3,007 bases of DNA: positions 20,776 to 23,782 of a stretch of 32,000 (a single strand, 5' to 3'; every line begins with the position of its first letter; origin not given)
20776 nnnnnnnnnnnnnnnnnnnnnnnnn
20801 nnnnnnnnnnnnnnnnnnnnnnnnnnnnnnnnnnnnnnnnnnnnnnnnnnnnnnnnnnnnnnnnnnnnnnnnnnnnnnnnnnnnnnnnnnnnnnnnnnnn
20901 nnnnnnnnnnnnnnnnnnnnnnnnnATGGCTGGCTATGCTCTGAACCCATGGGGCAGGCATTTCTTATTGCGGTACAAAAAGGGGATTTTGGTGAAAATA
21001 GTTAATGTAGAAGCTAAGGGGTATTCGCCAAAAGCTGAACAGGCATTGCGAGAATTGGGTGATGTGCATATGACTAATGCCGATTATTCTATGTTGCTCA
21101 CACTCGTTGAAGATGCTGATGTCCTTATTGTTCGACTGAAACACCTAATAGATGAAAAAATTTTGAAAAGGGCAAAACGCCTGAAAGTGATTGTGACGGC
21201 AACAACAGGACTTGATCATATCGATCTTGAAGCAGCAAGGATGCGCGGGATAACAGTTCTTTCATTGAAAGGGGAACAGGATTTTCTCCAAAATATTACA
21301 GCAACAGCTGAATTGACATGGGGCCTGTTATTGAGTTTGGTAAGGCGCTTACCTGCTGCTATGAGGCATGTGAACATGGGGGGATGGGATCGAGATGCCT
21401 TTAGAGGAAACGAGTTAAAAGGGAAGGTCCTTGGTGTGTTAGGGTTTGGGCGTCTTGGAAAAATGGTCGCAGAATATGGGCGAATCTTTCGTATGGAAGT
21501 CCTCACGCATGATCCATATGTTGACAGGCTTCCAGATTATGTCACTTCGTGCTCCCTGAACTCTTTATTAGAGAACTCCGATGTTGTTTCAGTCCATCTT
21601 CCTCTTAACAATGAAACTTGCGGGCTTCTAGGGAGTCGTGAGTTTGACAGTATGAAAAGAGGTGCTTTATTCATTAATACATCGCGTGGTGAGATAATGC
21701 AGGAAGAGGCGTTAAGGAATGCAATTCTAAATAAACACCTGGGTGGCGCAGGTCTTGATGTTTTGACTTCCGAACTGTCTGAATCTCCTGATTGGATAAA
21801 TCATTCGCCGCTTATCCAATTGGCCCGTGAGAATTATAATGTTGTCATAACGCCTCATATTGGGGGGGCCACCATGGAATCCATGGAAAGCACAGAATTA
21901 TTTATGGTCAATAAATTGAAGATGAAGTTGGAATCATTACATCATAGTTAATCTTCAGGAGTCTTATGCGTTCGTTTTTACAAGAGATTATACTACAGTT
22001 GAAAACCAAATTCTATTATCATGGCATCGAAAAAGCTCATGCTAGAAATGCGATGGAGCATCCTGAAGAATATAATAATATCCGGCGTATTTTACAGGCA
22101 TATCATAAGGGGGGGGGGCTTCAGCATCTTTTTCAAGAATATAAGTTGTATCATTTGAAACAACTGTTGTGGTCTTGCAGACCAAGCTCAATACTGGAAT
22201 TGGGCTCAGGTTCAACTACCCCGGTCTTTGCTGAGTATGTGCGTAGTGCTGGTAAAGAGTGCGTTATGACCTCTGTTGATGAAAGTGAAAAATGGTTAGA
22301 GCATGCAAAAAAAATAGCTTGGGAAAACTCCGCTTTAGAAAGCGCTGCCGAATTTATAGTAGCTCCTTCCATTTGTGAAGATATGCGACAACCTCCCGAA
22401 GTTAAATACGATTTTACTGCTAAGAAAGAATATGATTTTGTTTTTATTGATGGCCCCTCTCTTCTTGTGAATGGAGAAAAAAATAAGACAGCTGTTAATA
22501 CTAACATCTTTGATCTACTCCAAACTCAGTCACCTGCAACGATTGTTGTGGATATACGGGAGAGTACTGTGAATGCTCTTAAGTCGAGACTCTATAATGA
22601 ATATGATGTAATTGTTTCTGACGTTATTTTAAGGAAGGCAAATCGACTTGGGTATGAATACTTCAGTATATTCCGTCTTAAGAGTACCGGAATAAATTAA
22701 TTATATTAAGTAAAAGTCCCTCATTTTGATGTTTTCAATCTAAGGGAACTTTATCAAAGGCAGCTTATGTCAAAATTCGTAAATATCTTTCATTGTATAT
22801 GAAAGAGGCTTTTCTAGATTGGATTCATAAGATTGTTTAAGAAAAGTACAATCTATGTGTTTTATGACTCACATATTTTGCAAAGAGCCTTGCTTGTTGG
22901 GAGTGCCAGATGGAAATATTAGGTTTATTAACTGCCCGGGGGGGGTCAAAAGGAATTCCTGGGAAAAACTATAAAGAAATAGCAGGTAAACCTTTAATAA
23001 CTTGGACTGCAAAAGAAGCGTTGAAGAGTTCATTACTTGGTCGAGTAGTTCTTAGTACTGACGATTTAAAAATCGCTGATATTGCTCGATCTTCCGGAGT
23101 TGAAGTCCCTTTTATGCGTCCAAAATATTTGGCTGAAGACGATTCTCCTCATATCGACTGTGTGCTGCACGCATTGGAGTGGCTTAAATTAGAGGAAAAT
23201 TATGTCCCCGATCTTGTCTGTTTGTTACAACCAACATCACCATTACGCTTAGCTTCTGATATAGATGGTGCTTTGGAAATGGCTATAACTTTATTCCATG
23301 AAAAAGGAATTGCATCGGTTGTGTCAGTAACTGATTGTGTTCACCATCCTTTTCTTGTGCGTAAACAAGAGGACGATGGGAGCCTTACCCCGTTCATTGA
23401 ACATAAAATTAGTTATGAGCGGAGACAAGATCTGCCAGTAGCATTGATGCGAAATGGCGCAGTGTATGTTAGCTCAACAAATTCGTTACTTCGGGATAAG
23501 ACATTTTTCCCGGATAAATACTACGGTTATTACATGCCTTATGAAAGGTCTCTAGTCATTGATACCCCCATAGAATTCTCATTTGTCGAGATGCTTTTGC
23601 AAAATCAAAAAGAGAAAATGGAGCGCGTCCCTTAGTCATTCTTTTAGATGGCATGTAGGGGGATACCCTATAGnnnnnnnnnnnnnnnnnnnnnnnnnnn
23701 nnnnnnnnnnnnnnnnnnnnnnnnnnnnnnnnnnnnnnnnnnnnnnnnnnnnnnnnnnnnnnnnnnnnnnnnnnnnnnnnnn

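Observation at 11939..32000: Low-GC glycan island: complete CMP-nonulosonic acid pathway embedded in an unusual set of tailoring enzymes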

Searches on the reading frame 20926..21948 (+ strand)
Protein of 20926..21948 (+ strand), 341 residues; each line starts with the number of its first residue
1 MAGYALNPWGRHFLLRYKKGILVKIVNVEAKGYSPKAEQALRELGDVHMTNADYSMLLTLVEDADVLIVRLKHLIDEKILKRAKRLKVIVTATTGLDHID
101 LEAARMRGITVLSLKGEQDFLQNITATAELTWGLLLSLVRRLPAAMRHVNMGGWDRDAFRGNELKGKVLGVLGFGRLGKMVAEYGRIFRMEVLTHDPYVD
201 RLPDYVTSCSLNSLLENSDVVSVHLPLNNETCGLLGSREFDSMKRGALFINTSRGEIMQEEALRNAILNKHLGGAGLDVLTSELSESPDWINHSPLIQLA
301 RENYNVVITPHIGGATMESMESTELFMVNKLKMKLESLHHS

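Call 4: search_protein_families(library=pfam, proteins=[window:20926-21948:+], max_evalue=0.01)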
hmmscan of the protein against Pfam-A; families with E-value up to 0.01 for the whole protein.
window:20926-21948:+ (341 aa): 3 families
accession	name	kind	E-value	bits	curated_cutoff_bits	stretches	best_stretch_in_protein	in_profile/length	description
PF02826.25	2-Hacid_dh_C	-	1.2e-49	168.6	25.1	1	133-313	2-178/178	D-isomer specific 2-hydroxyacid dehydrogenase, NAD binding domain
PF00389.36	2-Hacid_dh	-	1.1e-17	64.4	24.6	1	34-328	8-117/134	D-isomer specific 2-hydroxyacid dehydrogenase, catalytic domain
PF22660.2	RS_preATP-grasp-like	-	0.003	18.4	27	0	168-200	3-35/98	Ribonucleotide synthetase preATP-grasp domain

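Call 7: search_protein_families(library=ncbifam, proteins=[window:20926-21948:+], max_evalue=0.001)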
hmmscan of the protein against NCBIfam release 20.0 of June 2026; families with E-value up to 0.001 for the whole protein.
window:20926-21948:+ (341 aa): 21 families
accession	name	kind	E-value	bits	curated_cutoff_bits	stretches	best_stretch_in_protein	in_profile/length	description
TIGR01327.1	PGDH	equivalog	6e-68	229.9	454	1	49-333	26-299/525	phosphoglycerate dehydrogenase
NF008759.0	PRK11790.1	equivalog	5.2e-53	180.2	404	1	35-332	22-314/410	phosphoglycerate dehydrogenase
NF009714.1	PRK13243.1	equivalog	3.1e-52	178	455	1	51-323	33-301/332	glyoxylate reductase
NF005069.0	PRK06487.1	equivalog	1.8e-50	171.8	448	1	55-320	40-296/320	2-hydroxyacid dehydrogenase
NF006263.0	PRK08410.1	equivalog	4.6e-46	157.6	389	1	24-322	2-294/311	D-2-hydroxyacid dehydrogenase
NF000492.1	vanH_gen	exception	2.5e-40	138.5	540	1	62-321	41-297/312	D-lactate dehydrogenase VanH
NF005387.0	PRK06932.1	equivalog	1.2e-35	123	492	1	55-336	36-307/314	2-hydroxyacid dehydrogenase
NF011938.0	PRK15409.1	equivalog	1.3e-35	123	492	1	57-322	39-296/324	glyoxylate/hydroxypyruvate reductase GhrB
NF005750.0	PRK07574.1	equivalog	4.9e-35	121.3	329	1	59-320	86-342/386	NAD-dependent formate dehydrogenase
NF001309.0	PRK00257.1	equivalog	4.1e-34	118.2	434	2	159-318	109-261/379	4-phosphoerythronate dehydrogenase PdxB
NF000371.1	vanH_Agroup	exception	6.6e-33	114.3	700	1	80-321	67-302/322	VanH-A/VanH-Pt family D-lactate dehydrogenase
NF000151.1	vanH-Ac1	exception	1.3e-31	110.2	750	1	76-321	91-334/351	D-lactate dehydrogenase VanH-Ac1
NF000112.1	vanH-Amyco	exception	3.2e-31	108.8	625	1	86-320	96-325/348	VanH-AOV family D-lactate dehydrogenase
NF000004.1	vanH-D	exception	1.3e-28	100.1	550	1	74-314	59-296/323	D-lactate dehydrogenase VanH-D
NF041369.1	Dhydh_Halo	equivalog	3e-26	92.4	400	1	89-322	59-282/305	D-2-hydroxyacid dehydrogenase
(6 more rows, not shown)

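Call 26: search_solved_structures(query=A2, max_evalue=1e-10)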
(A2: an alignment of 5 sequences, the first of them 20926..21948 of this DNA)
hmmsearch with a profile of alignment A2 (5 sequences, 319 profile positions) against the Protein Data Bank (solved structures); distinct sequences matched with E-value up to 1e-10: 161 (the best 60 are shown).
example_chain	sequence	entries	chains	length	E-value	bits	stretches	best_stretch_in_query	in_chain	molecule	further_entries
1wwk_A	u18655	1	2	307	8.2e-68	231.9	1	12-314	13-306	phosphoglycerate dehydrogenase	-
3ddn_A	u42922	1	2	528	7e-60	205.8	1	24-313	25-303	D-3-phosphoglycerate dehydrogenase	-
1ygy_A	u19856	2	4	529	7e-60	205.8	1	24-313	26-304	D-3-phosphoglycerate dehydrogenase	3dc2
7dkm_A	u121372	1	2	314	1.1e-54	188.8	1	15-298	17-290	D-3-phosphoglycerate dehydrogenase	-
5n6c_A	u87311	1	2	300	1.2e-54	188.6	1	15-297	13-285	D-3-phosphoglycerate dehydrogenase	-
6plf_A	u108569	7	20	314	1.2e-54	188.6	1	15-297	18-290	D-3-phosphoglycerate dehydrogenase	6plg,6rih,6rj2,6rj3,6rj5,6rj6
7ewh_A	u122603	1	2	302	1.2e-54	188.6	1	15-297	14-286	D-3-phosphoglycerate dehydrogenase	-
6cwa_A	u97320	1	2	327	1.4e-54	188.4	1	15-297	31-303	D-3-phosphoglycerate dehydrogenase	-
7cvp_A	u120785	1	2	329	1.5e-54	188.3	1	15-297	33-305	D-3-phosphoglycerate dehydrogenase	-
2g76_A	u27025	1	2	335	1.6e-54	188.2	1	15-297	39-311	D-3-phosphoglycerate dehydrogenase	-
2p9g_A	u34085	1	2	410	4.9e-53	183.3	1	11-312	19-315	D-3-phosphoglycerate dehydrogenase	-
2p9c_A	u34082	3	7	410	4.9e-53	183.3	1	11-312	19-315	D-3-phosphoglycerate dehydrogenase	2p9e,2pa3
5aov_A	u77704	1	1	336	1.8e-52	181.5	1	30-306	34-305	GLYOXYLATE REDUCTASE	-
1psd_A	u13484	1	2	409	3.8e-52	180.4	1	11-312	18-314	D-3-PHOSPHOGLYCERATE DEHYDROGENASE (PHOSPHOGLYCERATE DEHYDROGENASE)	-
1yba_A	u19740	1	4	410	3.8e-52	180.4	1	11-312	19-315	D-3-phosphoglycerate dehydrogenase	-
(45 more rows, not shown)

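Call 59: search_protein_representatives(protein=window:20992-21948:+)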
Query: 319 residues. Proteins with E-value up to 0.001 (for the whole library): 49658; up to 1e-10: 25581; up to 1e-30: 3340. The best 150 are listed.
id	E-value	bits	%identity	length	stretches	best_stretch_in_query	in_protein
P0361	1.3e-109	382.6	57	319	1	1-314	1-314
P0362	3.2e-104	364.8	54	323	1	2-310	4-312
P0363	2.2e-90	319.4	52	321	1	2-311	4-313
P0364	5.8e-87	308.2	49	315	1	1-312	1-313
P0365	2.0e-84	299.8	47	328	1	2-312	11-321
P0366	3.7e-83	295.7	46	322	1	3-309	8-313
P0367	4.4e-81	288.9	49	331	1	3-314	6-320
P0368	1.0e-80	287.7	49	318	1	1-304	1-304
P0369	1.4e-80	287.2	54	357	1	40-313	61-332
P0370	2.0e-80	286.7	48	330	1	2-314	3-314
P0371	2.3e-80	286.5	48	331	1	2-313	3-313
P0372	4.8e-80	285.5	46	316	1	1-315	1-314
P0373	5.2e-80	285.3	48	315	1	2-311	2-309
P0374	6.5e-80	285.0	46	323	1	2-311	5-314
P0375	3.1e-79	282.8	46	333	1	2-318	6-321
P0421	6.4e-70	252.2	44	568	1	3-309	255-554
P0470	7.1e-64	232.4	40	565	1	10-311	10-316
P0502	1.2e-61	225.0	42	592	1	1-309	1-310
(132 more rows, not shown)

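Call 60: search_protein_families(library=pfam, proteins=[P0421, P0470, P0502], max_evalue=0.0001)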
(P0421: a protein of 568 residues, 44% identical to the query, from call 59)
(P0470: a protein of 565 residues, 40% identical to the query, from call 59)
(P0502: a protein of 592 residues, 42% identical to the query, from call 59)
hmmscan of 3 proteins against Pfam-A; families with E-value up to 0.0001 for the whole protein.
P0421 (568 aa): 4 families
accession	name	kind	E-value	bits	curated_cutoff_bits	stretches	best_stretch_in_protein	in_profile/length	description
PF02826.25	2-Hacid_dh_C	-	4e-48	163.6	25.1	1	362-536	1-178/178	D-isomer specific 2-hydroxyacid dehydrogenase, NAD binding domain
PF02348.25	CTP_transf_3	-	2.9e-22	80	22.6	1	6-136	2-126/217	Cytidylyltransferase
PF00389.36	2-Hacid_dh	-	4.2e-14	52.8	24.6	1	280-557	26-123/134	D-isomer specific 2-hydroxyacid dehydrogenase, catalytic domain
PF12804.13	NTP_transf_3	-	3.8e-05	24.4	27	0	7-145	2-131/160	MobA-like NTP transferase domain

P0470 (565 aa): 3 families
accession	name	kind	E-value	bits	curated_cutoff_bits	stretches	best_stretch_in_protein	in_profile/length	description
PF02826.25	2-Hacid_dh_C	-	2.3e-53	180.7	25.1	1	113-296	1-178/178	D-isomer specific 2-hydroxyacid dehydrogenase, NAD binding domain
PF02348.25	CTP_transf_3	-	8.4e-25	88.3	22.6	1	326-509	2-171/217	Cytidylyltransferase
PF00389.36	2-Hacid_dh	-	2.4e-11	43.9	24.6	1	30-322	26-128/134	D-isomer specific 2-hydroxyacid dehydrogenase, catalytic domain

P0502 (592 aa): 10 families
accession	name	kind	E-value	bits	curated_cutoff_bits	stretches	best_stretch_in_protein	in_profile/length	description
PF02826.25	2-Hacid_dh_C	-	1.5e-50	171.5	25.1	1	112-292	2-178/178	D-isomer specific 2-hydroxyacid dehydrogenase, NAD binding domain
PF08241.18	Methyltransf_11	-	4.9e-24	85.2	21.2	1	386-481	1-94/95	Methyltransferase domain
PF13649.12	Methyltransf_25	-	9.7e-22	77.9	27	1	386-478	2-97/97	Methyltransferase domain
PF13847.12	Methyltransf_31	-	4.7e-16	59.2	27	1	385-484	7-111/145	Methyltransferase domain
PF01209.24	Ubie_methyltran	-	1.5e-14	54.4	20.1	1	376-500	42-168/233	ubiE/COQ5 methyltransferase family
PF08242.18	Methyltransf_12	-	3.6e-14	53.7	30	1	386-479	1-97/98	Methyltransferase domain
PF00389.36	2-Hacid_dh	-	1.8e-12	47.5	24.6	1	3-315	1-125/134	D-isomer specific 2-hydroxyacid dehydrogenase, catalytic domain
PF13489.12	Methyltransf_23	-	2e-12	47.6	27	1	371-481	24-115/164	Methyltransferase domain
PF05175.20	MTS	-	1.2e-06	28.8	23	1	385-494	35-150/170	Methyltransferase small domain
PF02353.26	CMAS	-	5.8e-05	23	27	1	385-490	66-172/273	Mycolic acid cyclopropane synthetase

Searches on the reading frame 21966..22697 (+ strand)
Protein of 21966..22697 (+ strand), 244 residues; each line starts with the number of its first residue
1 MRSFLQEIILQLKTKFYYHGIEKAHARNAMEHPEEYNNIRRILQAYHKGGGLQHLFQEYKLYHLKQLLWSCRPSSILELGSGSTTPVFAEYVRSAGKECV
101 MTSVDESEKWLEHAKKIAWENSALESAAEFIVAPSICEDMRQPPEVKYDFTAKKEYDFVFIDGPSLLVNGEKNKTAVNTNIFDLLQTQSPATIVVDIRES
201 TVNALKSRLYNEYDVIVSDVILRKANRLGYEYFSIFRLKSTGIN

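Call 4: search_protein_families(library=pfam, proteins=[window:21966-22697:+], max_evalue=0.01)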
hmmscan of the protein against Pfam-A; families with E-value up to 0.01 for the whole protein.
window:21966-22697:+ (244 aa): 1 family
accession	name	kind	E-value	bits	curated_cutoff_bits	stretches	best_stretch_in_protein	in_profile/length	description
PF13578.12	Methyltransf_24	-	0.00021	22.6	26.3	1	77-164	1-77/105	Methyltransferase domain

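Call 7: search_protein_families(library=ncbifam, proteins=[window:21966-22697:+], max_evalue=0.001)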
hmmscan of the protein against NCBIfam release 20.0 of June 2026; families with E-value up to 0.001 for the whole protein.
window:21966-22697:+ (244 aa): 1 family
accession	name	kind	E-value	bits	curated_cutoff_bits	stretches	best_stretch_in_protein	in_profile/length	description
NF045824.1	RhmsylMtase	equivalog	0.00057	19.4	400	0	59-141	47-128/226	rhamnosyl O-methyltransferase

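Call 82: search_protein_families(library=pfam, proteins=[window:21966-22697:+], max_evalue=10)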
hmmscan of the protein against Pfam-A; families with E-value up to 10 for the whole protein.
window:21966-22697:+ (244 aa): 4 families
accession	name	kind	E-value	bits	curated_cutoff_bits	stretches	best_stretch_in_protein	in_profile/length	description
PF13578.12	Methyltransf_24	-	0.00021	22.6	26.3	1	77-164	1-77/105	Methyltransferase domain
PF13847.12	Methyltransf_31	-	0.012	15.7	27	1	75-186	6-102/145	Methyltransferase domain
PF13649.12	Methyltransf_25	-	0.037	15.2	27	1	76-134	1-54/97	Methyltransferase domain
PF18593.6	CdiI_2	-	0.092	13.9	26.7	1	86-138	26-78/91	CdiI immunity protein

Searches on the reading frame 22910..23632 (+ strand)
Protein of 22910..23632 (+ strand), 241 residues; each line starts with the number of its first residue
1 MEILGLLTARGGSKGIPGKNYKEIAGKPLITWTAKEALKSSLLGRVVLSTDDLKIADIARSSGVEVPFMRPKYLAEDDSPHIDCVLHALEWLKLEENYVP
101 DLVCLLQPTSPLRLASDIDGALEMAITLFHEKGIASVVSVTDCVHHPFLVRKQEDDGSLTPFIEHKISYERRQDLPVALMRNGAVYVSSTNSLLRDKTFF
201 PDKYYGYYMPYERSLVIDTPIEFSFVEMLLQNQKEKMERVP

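Call 5: search_protein_families(library=pfam, proteins=[window:22910-23632:+], max_evalue=0.01)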
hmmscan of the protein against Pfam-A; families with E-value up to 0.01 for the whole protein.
window:22910-23632:+ (241 aa): 1 family
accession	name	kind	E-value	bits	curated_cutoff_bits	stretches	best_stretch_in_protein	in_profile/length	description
PF02348.25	CTP_transf_3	-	1.9e-22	80.6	22.6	1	6-233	3-209/217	Cytidylyltransferase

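Call 9: search_protein_families(library=ncbifam, proteins=[window:22910-23632:+], max_evalue=0.001)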
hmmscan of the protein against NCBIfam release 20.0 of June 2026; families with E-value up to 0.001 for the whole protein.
window:22910-23632:+ (241 aa): 6 families
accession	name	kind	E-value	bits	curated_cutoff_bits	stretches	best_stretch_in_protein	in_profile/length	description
TIGR03584.1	PseF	equivalog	4.1e-41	141.1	205.7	1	6-230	3-220/222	pseudaminic acid cytidylyltransferase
NF003952.0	PRK05450.1-5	subfamily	1.7e-10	40.5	193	1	1-70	1-70/250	3-deoxy-manno-octulosonate cytidylyltransferase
NF003950.0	PRK05450.1-3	subfamily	1.2e-09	37.9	234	1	1-67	1-67/248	3-deoxy-manno-octulosonate cytidylyltransferase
NF009905.0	PRK13368.1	subfamily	3e-08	33.3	255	1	1-66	1-66/243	3-deoxy-manno-octulosonate cytidylyltransferase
TIGR00466.1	kdsB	equivalog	5e-07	29.4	155.2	1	6-70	6-69/241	3-deoxy-manno-octulosonate cytidylyltransferase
NF003948.0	PRK05450.1-1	equivalog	2.4e-06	26.9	281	1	3-73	6-75/248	3-deoxy-manno-octulosonate cytidylyltransferase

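Call 69: search_solved_structures(query=window:22910-23632:+, max_evalue=0.001)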
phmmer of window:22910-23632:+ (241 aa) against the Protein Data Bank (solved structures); distinct sequences matched with E-value up to 0.001: 12.
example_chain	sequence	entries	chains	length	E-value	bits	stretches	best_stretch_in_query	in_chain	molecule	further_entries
6ifd_A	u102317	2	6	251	6.7e-39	137.3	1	2-230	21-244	CMP-N-acetylneuraminate Synthetase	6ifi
1eyr_A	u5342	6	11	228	6.8e-33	117.6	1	4-234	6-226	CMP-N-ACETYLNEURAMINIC ACID SYNTHETASE | N-acylneuraminate cytidylyltransferase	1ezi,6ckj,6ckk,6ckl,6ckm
9ftb_A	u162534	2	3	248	6.6e-26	94.8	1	5-227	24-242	NeuA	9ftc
1qwj_A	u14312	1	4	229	2.7e-18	69.9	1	4-228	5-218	cytidine monophospho-N-acetylneuraminic acid synthetase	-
9t4z_A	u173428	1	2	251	1.9e-17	67.1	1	3-231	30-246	PpNeuA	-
1vh3_A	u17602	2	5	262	4.4e-07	33.2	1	6-69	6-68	3-deoxy-manno-octulosonate cytidylyltransferase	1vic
3duv_A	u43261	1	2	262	4.4e-07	33.2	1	6-69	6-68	3-deoxy-manno-octulosonate cytidylyltransferase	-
2y6p_A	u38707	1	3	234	2.1e-06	30.9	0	6-72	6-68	3-DEOXY-MANNO-OCTULOSONATE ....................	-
3tqd_A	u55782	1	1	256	4.4e-05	26.6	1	2-67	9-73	3-deoxy-manno-octulosonate cytidylyltransferase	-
3oam_A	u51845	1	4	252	6.3e-05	26.1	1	6-72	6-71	3-deoxy-manno-octulosonate cytidylyltransferase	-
4xwi_A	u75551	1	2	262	0.00014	24.9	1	7-73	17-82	3-deoxy-manno-octulosonate cytidylyltransferase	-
3jtj_A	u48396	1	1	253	0.00035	23.7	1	2-72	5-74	3-deoxy-manno-octulosonate cytidylyltransferase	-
